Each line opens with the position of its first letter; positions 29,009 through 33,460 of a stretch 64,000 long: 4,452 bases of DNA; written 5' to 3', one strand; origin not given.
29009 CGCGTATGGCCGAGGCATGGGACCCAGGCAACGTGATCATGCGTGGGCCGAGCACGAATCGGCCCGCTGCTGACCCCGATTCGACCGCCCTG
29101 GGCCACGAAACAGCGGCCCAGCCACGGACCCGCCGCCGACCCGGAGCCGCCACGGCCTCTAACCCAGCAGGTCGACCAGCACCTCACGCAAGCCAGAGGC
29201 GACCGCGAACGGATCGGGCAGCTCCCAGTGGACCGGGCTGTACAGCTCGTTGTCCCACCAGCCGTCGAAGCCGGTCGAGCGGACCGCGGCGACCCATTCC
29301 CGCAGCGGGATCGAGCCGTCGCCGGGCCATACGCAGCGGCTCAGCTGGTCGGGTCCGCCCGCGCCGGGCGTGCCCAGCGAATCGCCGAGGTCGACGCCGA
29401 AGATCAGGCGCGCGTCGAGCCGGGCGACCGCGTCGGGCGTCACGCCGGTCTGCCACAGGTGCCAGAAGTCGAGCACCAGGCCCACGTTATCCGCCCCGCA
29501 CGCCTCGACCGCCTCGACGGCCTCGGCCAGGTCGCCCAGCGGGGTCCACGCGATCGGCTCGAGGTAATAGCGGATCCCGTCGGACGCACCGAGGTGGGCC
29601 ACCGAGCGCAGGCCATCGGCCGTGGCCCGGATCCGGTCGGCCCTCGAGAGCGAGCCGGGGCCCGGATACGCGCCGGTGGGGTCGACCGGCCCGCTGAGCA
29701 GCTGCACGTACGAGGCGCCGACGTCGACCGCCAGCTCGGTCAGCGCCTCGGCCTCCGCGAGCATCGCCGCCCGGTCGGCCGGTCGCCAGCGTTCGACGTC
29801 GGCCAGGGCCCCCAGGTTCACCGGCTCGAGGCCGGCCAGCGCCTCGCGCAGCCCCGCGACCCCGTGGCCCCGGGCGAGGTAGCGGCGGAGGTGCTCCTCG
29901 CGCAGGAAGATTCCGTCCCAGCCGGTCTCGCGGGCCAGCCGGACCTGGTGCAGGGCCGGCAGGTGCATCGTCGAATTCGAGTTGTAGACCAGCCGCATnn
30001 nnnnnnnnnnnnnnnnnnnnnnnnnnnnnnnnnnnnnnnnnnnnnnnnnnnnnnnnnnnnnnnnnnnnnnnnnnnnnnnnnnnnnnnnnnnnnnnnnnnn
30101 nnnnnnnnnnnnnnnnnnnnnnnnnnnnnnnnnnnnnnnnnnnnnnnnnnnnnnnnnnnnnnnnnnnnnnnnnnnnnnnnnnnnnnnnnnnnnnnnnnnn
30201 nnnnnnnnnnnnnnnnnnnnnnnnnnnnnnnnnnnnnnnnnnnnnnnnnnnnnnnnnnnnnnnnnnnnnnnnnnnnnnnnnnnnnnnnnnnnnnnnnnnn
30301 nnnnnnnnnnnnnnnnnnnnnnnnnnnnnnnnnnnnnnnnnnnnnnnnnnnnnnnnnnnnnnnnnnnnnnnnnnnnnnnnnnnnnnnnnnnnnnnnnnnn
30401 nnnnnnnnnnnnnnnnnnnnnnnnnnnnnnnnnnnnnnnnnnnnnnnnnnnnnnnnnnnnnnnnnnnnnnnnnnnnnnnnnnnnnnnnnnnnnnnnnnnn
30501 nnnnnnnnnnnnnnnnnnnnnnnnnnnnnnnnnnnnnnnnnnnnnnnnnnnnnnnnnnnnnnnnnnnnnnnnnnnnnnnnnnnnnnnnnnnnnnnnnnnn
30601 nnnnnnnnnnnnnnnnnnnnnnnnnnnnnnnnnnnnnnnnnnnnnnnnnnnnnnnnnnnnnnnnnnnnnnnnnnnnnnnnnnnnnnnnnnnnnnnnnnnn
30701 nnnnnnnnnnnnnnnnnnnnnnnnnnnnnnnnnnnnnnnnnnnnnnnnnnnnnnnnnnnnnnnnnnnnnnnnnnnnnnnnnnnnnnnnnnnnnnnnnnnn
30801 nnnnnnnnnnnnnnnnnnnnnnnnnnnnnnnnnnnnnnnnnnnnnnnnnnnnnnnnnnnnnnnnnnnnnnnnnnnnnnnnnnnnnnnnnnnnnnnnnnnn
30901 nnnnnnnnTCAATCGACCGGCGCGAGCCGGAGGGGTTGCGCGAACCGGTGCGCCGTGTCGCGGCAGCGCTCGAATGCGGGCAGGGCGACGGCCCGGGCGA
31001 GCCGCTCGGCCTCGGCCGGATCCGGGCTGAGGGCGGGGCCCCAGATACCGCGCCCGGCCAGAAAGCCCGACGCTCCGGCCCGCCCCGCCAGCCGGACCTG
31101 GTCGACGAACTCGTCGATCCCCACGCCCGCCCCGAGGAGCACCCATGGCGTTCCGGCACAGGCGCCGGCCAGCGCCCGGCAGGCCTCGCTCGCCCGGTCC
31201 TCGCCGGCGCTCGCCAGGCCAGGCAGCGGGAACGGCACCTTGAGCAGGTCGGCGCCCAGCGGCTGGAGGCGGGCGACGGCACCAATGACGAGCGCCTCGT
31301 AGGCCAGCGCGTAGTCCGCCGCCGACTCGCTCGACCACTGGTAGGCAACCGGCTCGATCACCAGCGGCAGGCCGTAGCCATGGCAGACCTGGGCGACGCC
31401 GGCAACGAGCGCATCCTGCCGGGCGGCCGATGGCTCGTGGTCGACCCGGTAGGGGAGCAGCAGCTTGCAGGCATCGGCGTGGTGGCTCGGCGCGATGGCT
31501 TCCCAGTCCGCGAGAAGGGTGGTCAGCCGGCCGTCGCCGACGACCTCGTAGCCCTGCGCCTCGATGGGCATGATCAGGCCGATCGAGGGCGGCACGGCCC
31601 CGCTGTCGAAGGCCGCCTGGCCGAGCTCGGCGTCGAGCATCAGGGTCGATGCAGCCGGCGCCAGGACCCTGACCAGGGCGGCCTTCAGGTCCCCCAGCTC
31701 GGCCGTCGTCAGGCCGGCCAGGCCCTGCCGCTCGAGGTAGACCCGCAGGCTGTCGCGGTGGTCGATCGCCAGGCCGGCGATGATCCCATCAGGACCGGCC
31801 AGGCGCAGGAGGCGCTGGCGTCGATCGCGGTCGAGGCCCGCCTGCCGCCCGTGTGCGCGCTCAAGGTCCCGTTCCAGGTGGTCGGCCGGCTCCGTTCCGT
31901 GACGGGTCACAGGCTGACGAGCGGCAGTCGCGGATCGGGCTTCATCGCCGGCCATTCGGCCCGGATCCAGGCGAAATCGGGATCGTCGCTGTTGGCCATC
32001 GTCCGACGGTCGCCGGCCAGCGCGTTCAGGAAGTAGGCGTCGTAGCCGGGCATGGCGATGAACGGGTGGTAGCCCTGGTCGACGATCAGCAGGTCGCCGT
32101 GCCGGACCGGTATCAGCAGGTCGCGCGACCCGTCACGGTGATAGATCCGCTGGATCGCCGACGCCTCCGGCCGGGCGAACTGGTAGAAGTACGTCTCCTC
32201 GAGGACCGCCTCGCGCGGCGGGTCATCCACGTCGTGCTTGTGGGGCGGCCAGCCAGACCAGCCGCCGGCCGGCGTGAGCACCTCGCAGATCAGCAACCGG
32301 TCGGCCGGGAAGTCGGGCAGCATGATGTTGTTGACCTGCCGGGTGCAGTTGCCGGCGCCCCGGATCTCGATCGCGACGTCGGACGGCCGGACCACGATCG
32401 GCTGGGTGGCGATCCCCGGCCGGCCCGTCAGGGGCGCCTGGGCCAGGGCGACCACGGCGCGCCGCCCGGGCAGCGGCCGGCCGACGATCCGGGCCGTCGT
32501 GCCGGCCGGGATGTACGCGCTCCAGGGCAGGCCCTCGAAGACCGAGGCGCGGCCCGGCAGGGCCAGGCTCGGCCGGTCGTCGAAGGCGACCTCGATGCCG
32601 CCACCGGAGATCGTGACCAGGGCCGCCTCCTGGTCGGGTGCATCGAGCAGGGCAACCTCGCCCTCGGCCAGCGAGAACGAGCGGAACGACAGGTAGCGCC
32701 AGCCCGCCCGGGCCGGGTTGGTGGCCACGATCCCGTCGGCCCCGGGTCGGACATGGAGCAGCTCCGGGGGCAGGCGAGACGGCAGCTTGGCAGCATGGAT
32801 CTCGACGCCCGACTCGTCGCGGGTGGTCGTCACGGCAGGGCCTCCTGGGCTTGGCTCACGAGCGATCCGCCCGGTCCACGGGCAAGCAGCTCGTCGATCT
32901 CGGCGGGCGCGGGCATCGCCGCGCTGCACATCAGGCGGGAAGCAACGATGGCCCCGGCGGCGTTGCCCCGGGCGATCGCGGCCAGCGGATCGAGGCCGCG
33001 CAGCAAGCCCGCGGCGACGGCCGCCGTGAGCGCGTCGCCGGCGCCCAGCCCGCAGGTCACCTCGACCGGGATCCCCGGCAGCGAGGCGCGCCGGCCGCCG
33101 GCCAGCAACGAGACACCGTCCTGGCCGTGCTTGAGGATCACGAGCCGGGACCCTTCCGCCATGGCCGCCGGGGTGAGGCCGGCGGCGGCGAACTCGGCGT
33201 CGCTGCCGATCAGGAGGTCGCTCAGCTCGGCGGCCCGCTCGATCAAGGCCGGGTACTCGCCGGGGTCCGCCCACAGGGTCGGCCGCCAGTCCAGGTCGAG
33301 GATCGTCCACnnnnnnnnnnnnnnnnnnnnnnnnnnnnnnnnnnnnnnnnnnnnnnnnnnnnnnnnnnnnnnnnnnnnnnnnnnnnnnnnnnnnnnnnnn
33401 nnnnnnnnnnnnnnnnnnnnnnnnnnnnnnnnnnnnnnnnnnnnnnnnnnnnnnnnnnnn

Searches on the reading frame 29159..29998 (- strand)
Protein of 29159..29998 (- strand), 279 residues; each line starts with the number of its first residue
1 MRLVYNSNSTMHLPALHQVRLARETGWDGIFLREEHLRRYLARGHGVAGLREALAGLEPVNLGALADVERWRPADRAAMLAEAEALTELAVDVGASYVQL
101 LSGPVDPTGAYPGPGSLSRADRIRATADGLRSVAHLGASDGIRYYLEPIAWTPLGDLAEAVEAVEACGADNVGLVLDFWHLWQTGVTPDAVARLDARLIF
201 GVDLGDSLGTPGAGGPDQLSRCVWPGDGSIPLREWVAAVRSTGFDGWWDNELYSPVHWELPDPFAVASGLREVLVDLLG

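Call 65: search_protein_families(library=pfam, proteins=[window:29159-29998:-], max_evalue=0.001)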
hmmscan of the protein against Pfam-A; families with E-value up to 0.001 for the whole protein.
window:29159-29998:- (279 aa): 1 family
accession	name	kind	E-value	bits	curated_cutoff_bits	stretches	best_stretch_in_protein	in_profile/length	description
PF01261.30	AP_endonuc_2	-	5.2e-28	98.8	31.1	1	19-256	1-233/249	Xylose isomerase-like TIM barrel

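Call 68: search_protein_families(library=ncbifam, proteins=[window:29159-29998:-], max_evalue=1e-10)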
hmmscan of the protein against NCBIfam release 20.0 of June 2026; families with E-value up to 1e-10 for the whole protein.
window:29159-29998:- (279 aa): 0 families

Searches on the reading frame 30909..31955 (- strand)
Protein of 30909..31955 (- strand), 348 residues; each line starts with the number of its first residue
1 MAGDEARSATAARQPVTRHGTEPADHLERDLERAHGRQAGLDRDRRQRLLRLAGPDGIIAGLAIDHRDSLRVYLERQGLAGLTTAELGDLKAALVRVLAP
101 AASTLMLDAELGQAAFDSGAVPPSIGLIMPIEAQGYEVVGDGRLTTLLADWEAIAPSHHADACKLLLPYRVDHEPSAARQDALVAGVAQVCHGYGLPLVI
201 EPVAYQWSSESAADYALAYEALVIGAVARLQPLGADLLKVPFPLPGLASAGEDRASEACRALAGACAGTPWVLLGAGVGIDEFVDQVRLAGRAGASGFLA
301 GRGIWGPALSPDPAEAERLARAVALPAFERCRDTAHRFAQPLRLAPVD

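Call 68: search_protein_families(library=ncbifam, proteins=[window:30909-31955:-], max_evalue=1e-10)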
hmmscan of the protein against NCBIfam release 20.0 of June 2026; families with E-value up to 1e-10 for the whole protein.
window:30909-31955:- (348 aa): 4 families
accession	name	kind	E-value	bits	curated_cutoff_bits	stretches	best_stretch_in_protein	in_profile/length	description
NF009498.0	PRK12858.1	subfamily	5.9e-52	176.7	184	1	42-341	5-322/342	tagatose 1,6-diphosphate aldolase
NF003180.0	PRK04161.1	subfamily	1.5e-26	93.3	519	1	42-310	5-287/330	tagatose 1,6-diphosphate aldolase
NF009065.0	PRK12399.1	subfamily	3.4e-26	92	458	1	42-318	4-294/326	tagatose 1,6-diphosphate aldolase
TIGR01232.1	lacD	equivalog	1.4e-19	70.5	432.2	1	45-322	6-297/325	tagatose-bisphosphate aldolase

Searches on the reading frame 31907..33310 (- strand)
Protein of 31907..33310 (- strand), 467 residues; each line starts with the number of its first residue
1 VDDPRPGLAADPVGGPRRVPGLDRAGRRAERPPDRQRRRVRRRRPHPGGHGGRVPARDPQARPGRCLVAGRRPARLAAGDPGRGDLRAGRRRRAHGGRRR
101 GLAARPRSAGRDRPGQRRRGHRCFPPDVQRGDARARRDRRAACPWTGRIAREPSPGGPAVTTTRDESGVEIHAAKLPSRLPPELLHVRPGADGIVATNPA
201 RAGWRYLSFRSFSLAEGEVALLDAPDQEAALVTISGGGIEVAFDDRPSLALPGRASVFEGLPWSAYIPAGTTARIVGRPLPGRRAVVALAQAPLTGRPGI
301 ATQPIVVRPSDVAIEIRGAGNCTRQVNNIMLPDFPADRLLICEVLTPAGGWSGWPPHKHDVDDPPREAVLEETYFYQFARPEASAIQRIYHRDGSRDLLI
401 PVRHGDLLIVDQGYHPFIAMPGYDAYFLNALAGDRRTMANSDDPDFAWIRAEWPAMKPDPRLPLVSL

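Call 68: search_protein_families(library=ncbifam, proteins=[window:31907-33310:-], max_evalue=1e-10)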
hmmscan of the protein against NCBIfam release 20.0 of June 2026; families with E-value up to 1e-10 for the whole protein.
window:31907-33310:- (467 aa): 1 family
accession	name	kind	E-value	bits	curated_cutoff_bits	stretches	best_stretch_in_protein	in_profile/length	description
TIGR04378.1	myo_inos_iolB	equivalog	7e-72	241.9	205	1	198-450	4-247/247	5-deoxy-glucuronate isomerase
